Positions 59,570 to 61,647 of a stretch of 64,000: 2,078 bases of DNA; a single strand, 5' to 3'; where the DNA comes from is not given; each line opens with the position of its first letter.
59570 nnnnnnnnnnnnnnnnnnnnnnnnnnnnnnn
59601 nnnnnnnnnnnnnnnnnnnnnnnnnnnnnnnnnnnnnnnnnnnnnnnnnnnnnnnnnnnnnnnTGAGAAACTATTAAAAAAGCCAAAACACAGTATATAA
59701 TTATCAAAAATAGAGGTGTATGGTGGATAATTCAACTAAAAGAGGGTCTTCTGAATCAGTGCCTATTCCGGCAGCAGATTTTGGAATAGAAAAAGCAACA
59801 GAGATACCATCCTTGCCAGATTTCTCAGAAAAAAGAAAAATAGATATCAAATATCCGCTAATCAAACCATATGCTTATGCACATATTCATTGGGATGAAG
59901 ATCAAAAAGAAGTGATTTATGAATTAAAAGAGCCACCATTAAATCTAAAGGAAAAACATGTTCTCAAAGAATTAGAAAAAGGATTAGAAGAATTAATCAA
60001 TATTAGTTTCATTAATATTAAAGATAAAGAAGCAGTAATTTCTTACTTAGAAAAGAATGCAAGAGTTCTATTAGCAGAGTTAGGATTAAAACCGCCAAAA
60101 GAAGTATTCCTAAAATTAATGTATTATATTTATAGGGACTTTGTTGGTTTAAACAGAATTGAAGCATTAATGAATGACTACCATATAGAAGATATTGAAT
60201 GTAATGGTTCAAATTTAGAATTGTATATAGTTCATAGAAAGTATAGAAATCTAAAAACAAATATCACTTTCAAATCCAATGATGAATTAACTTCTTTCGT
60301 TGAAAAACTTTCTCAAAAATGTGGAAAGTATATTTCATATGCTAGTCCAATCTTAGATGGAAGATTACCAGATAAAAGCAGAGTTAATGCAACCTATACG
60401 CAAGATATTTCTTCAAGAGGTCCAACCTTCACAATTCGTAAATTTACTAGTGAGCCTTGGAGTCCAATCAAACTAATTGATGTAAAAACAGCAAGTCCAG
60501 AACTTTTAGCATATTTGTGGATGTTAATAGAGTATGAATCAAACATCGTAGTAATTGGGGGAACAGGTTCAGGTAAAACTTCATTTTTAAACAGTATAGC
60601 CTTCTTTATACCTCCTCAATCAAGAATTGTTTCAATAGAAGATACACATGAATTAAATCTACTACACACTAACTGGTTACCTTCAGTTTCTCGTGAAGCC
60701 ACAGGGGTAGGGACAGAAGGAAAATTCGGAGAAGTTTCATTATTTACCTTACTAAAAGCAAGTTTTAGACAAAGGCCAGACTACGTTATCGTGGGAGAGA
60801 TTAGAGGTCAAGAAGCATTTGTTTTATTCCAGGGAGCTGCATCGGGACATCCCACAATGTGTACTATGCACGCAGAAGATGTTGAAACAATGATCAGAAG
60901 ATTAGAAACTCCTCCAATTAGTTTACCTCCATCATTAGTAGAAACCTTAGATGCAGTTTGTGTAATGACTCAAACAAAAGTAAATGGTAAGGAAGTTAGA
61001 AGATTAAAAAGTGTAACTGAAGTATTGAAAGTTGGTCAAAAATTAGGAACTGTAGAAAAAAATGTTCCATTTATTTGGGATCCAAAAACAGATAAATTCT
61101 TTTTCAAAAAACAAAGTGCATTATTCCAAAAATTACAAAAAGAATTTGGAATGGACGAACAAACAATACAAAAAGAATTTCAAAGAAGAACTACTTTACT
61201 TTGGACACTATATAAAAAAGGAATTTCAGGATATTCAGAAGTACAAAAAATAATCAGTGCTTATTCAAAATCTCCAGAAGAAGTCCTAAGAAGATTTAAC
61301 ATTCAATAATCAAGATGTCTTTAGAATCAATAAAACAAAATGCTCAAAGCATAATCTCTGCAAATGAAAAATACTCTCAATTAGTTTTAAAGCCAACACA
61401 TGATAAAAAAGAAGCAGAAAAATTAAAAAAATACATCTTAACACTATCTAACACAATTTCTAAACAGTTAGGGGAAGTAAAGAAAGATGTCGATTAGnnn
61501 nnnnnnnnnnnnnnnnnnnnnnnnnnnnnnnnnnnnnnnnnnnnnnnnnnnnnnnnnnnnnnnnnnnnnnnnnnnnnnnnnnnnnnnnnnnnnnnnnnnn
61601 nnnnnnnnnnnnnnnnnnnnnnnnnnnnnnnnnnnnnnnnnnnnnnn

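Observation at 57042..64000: Complete Tad/Epd-like archaeal type IV pilus locus: five pilins, FlaI-type ATPase and two single-domain platform proteins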

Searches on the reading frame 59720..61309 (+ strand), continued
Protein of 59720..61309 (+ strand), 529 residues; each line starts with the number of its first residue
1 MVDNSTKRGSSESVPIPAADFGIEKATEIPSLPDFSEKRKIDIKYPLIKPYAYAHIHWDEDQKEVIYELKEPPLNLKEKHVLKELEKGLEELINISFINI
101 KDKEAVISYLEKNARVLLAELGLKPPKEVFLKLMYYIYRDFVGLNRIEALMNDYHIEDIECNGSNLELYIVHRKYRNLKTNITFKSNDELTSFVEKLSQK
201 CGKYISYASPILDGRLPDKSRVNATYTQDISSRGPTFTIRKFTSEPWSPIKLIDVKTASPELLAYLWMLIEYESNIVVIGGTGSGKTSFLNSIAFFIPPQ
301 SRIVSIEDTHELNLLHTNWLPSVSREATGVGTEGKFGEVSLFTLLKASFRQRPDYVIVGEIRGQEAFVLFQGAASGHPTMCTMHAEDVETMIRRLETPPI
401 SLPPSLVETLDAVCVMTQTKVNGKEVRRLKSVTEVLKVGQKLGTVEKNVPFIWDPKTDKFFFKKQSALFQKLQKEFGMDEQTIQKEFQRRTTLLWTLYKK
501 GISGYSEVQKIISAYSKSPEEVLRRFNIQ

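Call 38: search_solved_structures(query=window:59720-61309:+, max_evalue=1e-30, show_alignments=4)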
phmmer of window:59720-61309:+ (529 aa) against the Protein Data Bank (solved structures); distinct sequences matched with E-value up to 1e-30: 6.
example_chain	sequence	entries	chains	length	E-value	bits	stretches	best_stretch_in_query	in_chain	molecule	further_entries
2oap_1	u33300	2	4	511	4.8e-108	365.2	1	28-524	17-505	Type II secretion system protein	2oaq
4ii7_A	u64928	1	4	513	7e-75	255.8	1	66-522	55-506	FlaI ATPase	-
4ihq_A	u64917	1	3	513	4.5e-74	253.1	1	66-522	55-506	FlaI ATPase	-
8rkd_E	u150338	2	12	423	2.6e-41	145.1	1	133-436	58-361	Pilus assembly ATPase CpaF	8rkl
8rjf_A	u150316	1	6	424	2.7e-41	145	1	133-436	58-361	Pilus assembly ATPase CpaF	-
9e24_A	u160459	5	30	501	4.3e-41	144.3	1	133-436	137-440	CpaF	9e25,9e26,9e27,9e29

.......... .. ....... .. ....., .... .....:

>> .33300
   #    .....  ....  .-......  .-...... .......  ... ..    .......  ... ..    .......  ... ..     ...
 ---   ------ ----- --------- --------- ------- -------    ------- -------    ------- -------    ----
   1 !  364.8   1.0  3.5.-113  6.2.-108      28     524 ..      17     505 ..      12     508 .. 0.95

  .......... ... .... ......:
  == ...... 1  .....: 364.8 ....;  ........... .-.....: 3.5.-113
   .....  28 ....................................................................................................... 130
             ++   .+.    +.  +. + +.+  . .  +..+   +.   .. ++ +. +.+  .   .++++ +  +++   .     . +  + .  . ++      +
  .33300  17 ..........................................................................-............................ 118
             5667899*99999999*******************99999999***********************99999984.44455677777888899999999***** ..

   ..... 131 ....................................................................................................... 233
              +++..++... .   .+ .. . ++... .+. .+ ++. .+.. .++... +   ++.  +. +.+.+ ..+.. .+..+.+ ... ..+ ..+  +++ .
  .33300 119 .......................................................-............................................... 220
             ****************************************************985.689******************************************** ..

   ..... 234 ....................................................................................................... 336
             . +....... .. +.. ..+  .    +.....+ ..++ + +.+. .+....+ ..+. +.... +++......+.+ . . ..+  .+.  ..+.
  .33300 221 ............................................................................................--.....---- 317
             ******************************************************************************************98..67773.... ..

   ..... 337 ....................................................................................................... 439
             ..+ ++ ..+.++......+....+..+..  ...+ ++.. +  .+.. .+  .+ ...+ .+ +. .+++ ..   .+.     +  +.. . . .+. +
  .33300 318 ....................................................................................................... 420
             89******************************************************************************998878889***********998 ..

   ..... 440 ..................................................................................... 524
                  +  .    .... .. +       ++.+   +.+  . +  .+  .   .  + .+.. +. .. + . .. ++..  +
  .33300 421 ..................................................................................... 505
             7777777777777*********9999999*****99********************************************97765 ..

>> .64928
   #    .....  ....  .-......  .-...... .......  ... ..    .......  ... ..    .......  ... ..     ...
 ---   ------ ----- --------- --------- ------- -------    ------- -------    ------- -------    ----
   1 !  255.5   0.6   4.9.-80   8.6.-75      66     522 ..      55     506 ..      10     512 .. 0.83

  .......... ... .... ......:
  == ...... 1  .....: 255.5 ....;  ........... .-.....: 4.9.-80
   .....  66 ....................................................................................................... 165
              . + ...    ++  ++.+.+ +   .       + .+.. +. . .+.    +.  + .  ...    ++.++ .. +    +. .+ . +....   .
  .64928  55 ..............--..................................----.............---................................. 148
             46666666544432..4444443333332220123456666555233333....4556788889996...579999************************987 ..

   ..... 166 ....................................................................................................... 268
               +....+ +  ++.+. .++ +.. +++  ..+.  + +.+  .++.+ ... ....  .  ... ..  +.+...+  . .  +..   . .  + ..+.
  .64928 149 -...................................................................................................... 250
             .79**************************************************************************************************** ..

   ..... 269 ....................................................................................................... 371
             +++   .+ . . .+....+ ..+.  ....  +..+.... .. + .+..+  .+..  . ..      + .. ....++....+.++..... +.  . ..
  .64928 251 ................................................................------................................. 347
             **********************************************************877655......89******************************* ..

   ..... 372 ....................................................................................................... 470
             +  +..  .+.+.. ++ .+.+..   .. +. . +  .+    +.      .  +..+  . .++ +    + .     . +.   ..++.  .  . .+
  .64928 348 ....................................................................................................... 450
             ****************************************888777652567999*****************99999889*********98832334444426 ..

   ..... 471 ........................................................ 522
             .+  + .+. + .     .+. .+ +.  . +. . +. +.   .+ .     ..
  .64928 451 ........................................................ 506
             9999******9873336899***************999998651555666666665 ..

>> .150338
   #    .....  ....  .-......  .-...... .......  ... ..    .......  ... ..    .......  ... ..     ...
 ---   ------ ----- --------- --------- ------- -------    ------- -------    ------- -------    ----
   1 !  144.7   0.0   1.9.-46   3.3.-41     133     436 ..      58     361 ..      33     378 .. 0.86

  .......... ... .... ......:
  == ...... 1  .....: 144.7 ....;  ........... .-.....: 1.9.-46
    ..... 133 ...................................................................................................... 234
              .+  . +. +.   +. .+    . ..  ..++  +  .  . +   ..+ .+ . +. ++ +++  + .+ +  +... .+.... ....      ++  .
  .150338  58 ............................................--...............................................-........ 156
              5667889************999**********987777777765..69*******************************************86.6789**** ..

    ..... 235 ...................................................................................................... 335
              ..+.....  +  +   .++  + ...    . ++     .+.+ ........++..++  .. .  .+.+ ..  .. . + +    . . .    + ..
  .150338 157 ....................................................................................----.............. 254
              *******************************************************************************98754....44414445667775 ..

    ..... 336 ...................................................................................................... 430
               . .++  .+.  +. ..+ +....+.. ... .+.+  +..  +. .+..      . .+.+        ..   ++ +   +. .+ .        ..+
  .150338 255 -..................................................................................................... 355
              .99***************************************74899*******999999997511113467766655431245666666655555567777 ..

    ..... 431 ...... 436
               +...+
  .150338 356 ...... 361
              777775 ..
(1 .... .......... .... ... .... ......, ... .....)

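Call 66: search_protein_families(library=pfam, max_evalue=0.01, proteins=[L014:430-3702:+])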
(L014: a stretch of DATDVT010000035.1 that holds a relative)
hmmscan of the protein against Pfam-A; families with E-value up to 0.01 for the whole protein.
L014:430-3702:+ (1090 aa): 5 families
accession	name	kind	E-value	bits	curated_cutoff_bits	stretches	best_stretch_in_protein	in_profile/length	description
PF00437.27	T2SSE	-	1.3e-28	100.2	24.9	1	824-980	134-276/370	Type II/IV secretion system protein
PF14890.11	Intein_splicing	-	1e-14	55.1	35.8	1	288-790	11-150/155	Intein splicing domain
PF14528.11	LAGLIDADG_3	-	1.1e-14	54.9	22.5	1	586-647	3-74/82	LAGLIDADG-like domain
PF05204.19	Hom_end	-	0.00094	19.7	21.1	0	574-618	2-50/110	Homing endonuclease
PF23989.1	PilB3_C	-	0.009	16.6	27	0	1018-1086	2-69/83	PilB3-like, C-terminal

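Call 76: search_dna_similar(query=window:59720-61309:+, collection=plasmids, mode=protein, max_rows=12)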
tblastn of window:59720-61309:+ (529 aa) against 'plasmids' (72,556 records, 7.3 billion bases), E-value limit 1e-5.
The search stops at 5000 records and this limit was reached: more records match than are counted here, and every count below describes the 5000 best-scoring records only.
Records with a match: at least 5000; places in all: 5640; records where one place covers at least 80% of the query: 0.
Best place of each record, by identity: <60% 5000.
By first word of the organism name: Escherichia 629; Bacillus 535; Rhizobium 404; Klebsiella 287; Agrobacterium 233; Campylobacter 194; Sinorhizobium 156; Ralstonia 151; Xanthomonas 147; Streptomyces 134; and 267 more.
By predicted mobility (MOB-suite, as given by PLSDB): conjugative 3120; non-mobilizable 1181; mobilizable 699.
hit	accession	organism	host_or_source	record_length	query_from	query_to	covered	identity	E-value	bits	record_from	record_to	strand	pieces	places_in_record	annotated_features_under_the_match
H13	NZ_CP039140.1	Haloferax mediterranei ATCC 33500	Cell culture,Spain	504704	132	523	74%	38.5%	4e-89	306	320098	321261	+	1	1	none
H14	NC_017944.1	Haloferax mediterranei ATCC 33500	-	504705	132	523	74%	38.5%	4e-89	306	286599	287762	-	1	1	none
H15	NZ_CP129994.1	Salinibaculum sp. KK48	cell culture,sediment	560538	132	523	74%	38.1%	4e-88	303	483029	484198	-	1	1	ATPase, T2SS/T4P/T4SS family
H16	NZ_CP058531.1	Halobaculum halophilum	cell culture,sediment in salt lake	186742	116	523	77%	36.5%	1e-86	299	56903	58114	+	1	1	type II/IV secretion system ATPase subunit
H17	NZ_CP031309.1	Natronorubrum bangense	Cell culture,The Bange salt-alkaline ...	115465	110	523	78%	35.6%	1e-64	342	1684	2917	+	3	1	hypothetical protein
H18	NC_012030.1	Halorubrum lacusprofundi ATCC 49239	-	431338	132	404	52%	41.8%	5e-64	233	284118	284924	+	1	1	type II/IV secretion system ATPase subunit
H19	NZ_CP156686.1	Burkholderia stagnalis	Bacterial cells,soils collected in ...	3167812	93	436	65%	33.0%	3e-41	166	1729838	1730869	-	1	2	none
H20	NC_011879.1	Pseudarthrobacter chlorophenolicus A6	-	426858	132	459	62%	34.0%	2e-38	158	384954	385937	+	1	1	CpaF family protein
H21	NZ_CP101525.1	Burkholderia arboris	mixed culture,soil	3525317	93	436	65%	32.2%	2e-38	157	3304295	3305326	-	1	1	none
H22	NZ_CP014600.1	Salipiger sp. CCB-MM3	mangrove soil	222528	93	435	65%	32.3%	8e-42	168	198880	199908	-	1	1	CpaF family protein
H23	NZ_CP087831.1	Moraxella bovis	Bovine,bacteria culture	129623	132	468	64%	32.7%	3e-43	172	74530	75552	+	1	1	ATPase, T2SS/T4P/T4SS family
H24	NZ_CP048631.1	Ancylobacter pratisalsi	-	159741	126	481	67%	30.9%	7e-40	162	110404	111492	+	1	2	CpaF family protein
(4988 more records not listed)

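Call 78: get_annotated_region(hit=H16, flank=6000)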
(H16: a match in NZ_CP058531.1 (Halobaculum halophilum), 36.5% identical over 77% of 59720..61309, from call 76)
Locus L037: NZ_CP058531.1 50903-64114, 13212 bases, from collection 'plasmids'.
description: Halobaculum halophilum strain Gai3-2 plasmid unnamed2, complete sequence
organism: Halobaculum halophilum (NCBI taxid 2743090)
taxonomy: Archaea; Euryarchaeota; Halobacteria; Halobacteriales; Haloferacaceae; Halobaculum; Halobaculum halophilum
host: -; source: cell culture,sediment in salt lake; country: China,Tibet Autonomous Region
typing (MOB-suite, as given by PLSDB): non-mobilizable
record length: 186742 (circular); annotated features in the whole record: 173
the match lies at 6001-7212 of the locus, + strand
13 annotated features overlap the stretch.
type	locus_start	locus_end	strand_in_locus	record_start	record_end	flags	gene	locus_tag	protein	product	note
CDS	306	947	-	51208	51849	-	-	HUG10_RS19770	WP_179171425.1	transcriptional regulator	-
CDS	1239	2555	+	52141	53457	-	-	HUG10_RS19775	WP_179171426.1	MFS transporter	GO:0055085 - transmembrane transport [Evidence IEA]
CDS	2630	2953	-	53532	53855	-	-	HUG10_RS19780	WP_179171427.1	FUN14 domain-containing protein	-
CDS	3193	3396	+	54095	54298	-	-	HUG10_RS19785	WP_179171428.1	DUF4177 domain-containing protein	-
CDS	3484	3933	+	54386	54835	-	-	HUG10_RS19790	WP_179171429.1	type IV pilin N-terminal domain-containing protein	-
CDS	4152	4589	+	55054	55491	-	-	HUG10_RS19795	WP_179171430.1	hypothetical protein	-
CDS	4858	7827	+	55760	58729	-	-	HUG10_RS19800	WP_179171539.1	type II/IV secretion system ATPase subunit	-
CDS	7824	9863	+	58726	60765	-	-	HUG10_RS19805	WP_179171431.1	type II secretion system F family protein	-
CDS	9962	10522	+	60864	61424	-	-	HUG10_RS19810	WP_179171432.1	hypothetical protein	-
CDS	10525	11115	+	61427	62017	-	-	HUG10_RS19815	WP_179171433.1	hypothetical protein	-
CDS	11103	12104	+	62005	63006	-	-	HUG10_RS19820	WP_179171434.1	hypothetical protein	-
CDS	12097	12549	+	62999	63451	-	-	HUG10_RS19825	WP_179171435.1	hypothetical protein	-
CDS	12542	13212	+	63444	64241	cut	-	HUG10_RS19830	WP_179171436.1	hypothetical protein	-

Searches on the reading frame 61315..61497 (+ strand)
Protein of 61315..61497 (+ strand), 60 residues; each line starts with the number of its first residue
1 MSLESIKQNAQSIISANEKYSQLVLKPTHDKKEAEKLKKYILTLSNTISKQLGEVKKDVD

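Call 6: search_protein_families(library=pfam, max_evalue=1, proteins=[window:61315-61497:+])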
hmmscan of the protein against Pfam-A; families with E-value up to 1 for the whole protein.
window:61315-61497:+ (60 aa): 1 family
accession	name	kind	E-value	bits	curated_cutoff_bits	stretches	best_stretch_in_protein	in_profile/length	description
PF01893.21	UPF0058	-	0.0025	18.5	25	1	14-57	27-70/87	Uncharacterised protein family UPF0058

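Call 7: search_protein_families(library=ncbifam, max_evalue=1, proteins=[window:61315-61497:+])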
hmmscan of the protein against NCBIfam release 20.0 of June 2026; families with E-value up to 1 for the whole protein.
window:61315-61497:+ (60 aa): 0 families
